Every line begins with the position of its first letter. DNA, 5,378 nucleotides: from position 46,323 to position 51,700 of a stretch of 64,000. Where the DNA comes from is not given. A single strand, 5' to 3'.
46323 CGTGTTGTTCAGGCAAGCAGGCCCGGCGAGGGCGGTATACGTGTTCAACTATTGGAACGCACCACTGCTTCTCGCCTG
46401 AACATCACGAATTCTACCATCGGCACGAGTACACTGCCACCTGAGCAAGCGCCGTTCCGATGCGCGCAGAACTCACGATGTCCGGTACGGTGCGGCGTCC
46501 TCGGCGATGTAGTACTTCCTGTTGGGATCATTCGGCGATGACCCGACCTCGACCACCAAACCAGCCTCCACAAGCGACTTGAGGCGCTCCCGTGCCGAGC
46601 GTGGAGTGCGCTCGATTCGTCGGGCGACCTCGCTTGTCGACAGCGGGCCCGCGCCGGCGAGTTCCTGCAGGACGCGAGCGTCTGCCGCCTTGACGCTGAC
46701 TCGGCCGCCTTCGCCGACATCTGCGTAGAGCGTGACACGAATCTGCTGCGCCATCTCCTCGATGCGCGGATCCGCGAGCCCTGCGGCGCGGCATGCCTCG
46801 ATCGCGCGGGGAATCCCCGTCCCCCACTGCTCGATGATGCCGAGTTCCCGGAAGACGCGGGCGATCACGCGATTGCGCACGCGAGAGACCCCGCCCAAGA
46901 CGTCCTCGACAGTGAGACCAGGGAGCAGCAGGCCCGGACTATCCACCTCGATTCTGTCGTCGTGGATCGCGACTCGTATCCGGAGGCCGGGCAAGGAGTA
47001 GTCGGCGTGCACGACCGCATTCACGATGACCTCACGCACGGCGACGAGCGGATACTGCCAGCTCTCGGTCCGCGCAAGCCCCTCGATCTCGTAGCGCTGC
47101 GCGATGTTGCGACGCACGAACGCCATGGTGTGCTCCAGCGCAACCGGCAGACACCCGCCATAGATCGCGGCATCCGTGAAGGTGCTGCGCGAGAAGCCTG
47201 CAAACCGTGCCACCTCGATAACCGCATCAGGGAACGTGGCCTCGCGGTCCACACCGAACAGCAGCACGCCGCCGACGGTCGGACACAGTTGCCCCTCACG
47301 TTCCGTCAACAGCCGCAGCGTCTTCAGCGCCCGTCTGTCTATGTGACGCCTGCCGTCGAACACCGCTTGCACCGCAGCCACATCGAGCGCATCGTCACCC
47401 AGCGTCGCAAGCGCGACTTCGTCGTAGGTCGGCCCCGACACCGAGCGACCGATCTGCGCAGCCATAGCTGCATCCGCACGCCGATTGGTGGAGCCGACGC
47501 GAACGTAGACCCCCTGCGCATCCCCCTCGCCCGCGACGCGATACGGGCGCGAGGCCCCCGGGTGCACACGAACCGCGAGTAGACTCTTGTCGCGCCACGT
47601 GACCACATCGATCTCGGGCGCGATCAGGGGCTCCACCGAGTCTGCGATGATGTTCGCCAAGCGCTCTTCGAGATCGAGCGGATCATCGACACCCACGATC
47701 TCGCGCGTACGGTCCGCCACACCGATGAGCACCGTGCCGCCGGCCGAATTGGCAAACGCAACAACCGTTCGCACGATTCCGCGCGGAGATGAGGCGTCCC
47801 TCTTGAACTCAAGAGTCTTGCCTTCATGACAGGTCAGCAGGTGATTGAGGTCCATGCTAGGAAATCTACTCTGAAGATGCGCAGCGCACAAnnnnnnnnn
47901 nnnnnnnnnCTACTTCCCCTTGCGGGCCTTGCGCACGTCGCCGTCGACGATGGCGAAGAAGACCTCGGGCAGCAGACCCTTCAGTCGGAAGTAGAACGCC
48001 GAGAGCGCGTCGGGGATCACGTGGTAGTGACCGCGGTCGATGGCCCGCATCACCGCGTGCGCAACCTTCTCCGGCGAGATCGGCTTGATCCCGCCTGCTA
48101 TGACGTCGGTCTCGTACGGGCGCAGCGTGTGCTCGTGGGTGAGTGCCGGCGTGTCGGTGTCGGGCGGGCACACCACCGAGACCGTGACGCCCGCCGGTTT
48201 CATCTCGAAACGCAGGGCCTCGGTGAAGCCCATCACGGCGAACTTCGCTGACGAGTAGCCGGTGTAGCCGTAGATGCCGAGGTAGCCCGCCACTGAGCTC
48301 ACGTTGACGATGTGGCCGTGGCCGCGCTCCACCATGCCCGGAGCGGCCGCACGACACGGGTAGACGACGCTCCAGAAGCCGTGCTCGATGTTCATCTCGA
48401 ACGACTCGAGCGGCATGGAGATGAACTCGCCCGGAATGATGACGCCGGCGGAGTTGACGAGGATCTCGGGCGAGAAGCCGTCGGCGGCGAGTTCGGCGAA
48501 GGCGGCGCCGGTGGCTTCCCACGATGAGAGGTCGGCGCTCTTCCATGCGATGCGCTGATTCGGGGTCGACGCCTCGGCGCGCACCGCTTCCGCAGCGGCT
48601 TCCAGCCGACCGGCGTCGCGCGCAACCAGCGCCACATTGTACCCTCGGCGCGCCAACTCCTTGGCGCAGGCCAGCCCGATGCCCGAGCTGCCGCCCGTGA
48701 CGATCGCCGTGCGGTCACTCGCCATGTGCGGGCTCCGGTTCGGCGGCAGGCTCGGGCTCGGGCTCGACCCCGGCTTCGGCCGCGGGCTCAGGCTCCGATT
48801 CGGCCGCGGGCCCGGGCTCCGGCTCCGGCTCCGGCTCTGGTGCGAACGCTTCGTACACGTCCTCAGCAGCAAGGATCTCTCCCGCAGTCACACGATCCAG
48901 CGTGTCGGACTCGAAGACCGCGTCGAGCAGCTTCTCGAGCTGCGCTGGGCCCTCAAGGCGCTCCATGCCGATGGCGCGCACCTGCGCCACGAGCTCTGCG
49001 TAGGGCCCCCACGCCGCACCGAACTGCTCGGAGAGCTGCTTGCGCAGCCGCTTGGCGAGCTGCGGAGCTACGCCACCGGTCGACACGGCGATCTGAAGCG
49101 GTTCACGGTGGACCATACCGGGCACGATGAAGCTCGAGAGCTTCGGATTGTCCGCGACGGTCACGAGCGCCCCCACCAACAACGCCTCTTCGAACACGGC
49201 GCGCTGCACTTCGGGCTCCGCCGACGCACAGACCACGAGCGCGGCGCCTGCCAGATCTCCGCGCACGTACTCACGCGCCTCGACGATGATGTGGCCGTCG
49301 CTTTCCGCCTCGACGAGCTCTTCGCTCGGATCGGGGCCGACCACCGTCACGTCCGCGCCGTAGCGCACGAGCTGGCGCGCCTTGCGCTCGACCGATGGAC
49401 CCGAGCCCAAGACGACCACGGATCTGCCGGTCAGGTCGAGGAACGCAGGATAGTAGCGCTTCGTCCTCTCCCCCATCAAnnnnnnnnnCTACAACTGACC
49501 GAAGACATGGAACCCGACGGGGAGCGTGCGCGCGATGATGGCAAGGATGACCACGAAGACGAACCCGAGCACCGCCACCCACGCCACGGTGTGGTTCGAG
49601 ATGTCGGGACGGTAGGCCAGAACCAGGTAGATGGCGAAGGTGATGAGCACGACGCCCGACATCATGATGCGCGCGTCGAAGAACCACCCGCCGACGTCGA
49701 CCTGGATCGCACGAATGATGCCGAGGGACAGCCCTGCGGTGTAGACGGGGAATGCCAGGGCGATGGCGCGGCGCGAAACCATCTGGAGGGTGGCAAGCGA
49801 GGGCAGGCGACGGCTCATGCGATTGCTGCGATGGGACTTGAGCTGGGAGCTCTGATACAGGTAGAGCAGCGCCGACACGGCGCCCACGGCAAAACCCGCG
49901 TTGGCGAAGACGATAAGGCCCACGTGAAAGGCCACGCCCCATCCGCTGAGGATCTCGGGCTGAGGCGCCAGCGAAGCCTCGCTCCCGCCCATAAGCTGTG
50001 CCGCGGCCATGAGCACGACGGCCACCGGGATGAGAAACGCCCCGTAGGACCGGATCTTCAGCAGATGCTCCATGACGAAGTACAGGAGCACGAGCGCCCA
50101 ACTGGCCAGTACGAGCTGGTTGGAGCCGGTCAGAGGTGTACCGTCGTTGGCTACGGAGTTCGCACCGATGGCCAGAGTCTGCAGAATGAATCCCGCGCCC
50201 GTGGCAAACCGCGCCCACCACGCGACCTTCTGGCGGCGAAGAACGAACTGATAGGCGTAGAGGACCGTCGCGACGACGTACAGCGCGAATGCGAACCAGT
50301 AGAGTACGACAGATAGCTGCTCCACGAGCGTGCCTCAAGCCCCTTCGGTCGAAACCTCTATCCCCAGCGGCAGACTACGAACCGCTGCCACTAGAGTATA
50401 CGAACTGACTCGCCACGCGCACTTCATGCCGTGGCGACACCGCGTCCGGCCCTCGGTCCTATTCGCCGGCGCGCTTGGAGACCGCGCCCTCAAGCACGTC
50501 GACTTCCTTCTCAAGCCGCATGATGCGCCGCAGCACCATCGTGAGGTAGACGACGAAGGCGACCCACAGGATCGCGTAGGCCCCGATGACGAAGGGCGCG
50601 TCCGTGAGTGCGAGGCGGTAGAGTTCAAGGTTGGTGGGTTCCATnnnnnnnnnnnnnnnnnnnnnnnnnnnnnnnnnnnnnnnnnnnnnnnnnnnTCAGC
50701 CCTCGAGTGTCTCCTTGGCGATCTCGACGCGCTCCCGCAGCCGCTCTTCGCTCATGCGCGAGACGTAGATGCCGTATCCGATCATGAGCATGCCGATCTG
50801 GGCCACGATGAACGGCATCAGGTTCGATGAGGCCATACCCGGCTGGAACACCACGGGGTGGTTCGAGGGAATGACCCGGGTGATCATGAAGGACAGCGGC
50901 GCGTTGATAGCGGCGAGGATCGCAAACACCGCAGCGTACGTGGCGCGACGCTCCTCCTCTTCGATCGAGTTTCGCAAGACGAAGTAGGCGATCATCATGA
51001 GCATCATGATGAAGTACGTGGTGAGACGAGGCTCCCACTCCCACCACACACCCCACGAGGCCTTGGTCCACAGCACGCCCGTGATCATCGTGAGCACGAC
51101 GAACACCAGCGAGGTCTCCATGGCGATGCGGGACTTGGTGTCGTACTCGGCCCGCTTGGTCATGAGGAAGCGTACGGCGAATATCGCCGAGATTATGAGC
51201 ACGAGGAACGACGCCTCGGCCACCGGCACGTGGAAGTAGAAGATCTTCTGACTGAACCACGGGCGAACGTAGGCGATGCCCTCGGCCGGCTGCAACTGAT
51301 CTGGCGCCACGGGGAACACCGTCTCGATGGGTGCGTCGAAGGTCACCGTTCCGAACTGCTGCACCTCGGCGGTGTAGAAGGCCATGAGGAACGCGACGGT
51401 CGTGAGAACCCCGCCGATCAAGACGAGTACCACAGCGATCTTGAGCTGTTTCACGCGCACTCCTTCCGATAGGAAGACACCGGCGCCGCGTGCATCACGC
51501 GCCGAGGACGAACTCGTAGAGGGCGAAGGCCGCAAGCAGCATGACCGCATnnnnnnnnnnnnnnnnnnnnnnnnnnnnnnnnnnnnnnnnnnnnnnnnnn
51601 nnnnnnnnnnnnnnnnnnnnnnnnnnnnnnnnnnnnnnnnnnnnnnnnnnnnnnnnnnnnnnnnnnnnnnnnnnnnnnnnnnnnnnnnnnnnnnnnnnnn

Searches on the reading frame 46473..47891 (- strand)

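Call 39: search_protein_families(library=pfam, proteins=[window:46473-47891:-], max_evalue=0.001)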
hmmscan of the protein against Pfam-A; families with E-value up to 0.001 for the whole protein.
window:46473-47891:- (472 aa): 7 families
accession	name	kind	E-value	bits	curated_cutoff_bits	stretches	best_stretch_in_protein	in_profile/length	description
PF04326.19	SLFN_AlbA_2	-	2.6e-26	92.9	25.3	1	23-139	1-117/118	Schlafen, AlbA_2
PF13749.12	HATPase_c_4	-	6e-25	87.5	26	1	303-388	2-89/89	Putative ATP-dependent DNA helicase recG C-terminal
PF12840.13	HTH_20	-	9.8e-10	38.7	27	1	405-448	7-50/51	Helix-turn-helix domain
PF12802.13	MarR_2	-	2.3e-05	24.9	27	1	401-454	4-57/61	MarR family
PF13412.12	HTH_24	-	5.3e-05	23.1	21.9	1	405-446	6-47/48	Winged helix-turn-helix DNA-binding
PF25212.1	HVO_A0114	-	7.6e-05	22.9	27.6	1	405-446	25-66/84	HVO_A0114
PF01978.25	TrmB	-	0.00015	22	25.6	1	402-456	8-59/68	Sugar-specific transcriptional regulator TrmB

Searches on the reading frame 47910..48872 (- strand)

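Call 39: search_protein_families(library=pfam, proteins=[window:47910-48872:-], max_evalue=0.001)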
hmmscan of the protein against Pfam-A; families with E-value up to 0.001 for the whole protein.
window:47910-48872:- (320 aa): 4 families
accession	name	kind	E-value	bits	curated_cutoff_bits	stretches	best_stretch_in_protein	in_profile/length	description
PF00106.31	adh_short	-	1.5e-45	155.6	26.6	1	55-245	2-188/195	short chain dehydrogenase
PF13561.12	adh_short_C2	-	3.5e-29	102.5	27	1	63-247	6-184/236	Enoyl-(Acyl carrier protein) reductase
PF08659.16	KR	-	3.7e-10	40.4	22.6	1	55-222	2-165/180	KR domain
PF13439.12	Glyco_transf_4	-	0.00048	20.6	28.5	0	69-104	11-47/170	Glycosyltransferase Family 4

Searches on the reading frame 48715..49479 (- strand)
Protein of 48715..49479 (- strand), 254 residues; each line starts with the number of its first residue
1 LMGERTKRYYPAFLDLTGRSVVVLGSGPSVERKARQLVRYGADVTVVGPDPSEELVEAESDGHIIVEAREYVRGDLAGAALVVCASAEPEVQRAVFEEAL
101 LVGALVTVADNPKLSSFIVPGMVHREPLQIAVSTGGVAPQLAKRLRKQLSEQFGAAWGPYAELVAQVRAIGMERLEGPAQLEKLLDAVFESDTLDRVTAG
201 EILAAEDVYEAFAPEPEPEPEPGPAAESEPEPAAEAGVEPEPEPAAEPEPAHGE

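Call 39: search_protein_families(library=pfam, proteins=[window:48715-49479:-], max_evalue=0.001)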
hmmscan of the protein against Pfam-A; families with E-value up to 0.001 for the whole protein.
window:48715-49479:- (254 aa): 3 families
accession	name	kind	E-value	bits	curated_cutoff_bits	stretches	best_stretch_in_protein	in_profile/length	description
PF13241.12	NAD_binding_7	-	3.6e-23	82.6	22.1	1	13-120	2-103/104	Putative NAD(P)-binding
PF14824.11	Sirohm_synth_M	-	2.3e-10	40.2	25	1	125-151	1-27/28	Sirohaem biosynthesis protein central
PF05887.16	Trypan_PARP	-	6.4e-05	23.4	100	1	213-250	66-103/134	Procyclic acidic repetitive protein (PARP)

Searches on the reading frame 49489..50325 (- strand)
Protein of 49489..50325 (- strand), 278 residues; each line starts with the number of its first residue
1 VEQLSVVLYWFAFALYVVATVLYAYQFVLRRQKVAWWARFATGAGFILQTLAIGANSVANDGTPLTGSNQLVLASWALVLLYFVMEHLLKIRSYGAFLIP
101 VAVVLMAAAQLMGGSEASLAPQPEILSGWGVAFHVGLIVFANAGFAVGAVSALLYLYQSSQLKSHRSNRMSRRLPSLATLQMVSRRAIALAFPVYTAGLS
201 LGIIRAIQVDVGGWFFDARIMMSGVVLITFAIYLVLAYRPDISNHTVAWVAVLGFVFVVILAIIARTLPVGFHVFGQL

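Call 39: search_protein_families(library=pfam, proteins=[window:49489-50325:-], max_evalue=0.001)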
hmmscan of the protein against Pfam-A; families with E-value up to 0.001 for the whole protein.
window:49489-50325:- (278 aa): 1 family
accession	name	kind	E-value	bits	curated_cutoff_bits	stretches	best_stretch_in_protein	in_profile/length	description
PF01578.25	Cytochrom_C_asm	-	2.4e-22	80.1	29.9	1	70-272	7-211/212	Cytochrome C assembly protein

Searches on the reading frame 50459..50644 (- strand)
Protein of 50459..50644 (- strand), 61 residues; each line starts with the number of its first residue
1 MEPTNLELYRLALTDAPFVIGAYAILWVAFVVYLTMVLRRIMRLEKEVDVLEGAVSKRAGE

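Call 41: search_protein_families(library=pfam, proteins=[window:50459-50644:-], max_evalue=10)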
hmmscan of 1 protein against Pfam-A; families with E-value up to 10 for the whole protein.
window:50459-50644:- (61 aa): 3 families
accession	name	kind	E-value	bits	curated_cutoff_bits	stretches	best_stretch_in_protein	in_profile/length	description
PF04995.19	CcmD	-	0.0085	16.6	25.6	1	16-52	4-40/44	Heme exporter protein D (CcmD)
PF06305.16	LapA_dom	-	0.052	13.9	28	1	18-53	27-61/64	Lipopolysaccharide assembly protein A domain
PF15027.12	MGT5A_N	-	0.14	12.4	27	1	20-51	74-105/137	MGT5A-like, N-terminal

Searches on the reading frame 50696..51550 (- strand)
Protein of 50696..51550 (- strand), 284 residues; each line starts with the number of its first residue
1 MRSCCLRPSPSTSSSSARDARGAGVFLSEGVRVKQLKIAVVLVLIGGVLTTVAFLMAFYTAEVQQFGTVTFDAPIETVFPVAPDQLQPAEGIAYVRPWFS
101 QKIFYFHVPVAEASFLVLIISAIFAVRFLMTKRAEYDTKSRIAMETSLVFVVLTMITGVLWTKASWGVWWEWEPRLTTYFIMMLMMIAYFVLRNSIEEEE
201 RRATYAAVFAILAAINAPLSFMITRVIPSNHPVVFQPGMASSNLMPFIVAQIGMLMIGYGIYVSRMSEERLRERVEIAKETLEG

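Call 39: search_protein_families(library=pfam, proteins=[window:50696-51550:-], max_evalue=0.001)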
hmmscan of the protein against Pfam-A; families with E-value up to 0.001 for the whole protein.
window:50696-51550:- (284 aa): 1 family
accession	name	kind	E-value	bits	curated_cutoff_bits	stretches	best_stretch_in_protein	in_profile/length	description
PF01578.25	Cytochrom_C_asm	-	3.7e-25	89.3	29.9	1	47-227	37-207/212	Cytochrome C assembly protein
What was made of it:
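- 50696..51550 (-): ccmC (the start codon is probably downstream of 51550). Pfam Cytochrom_C_asm (call 39).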
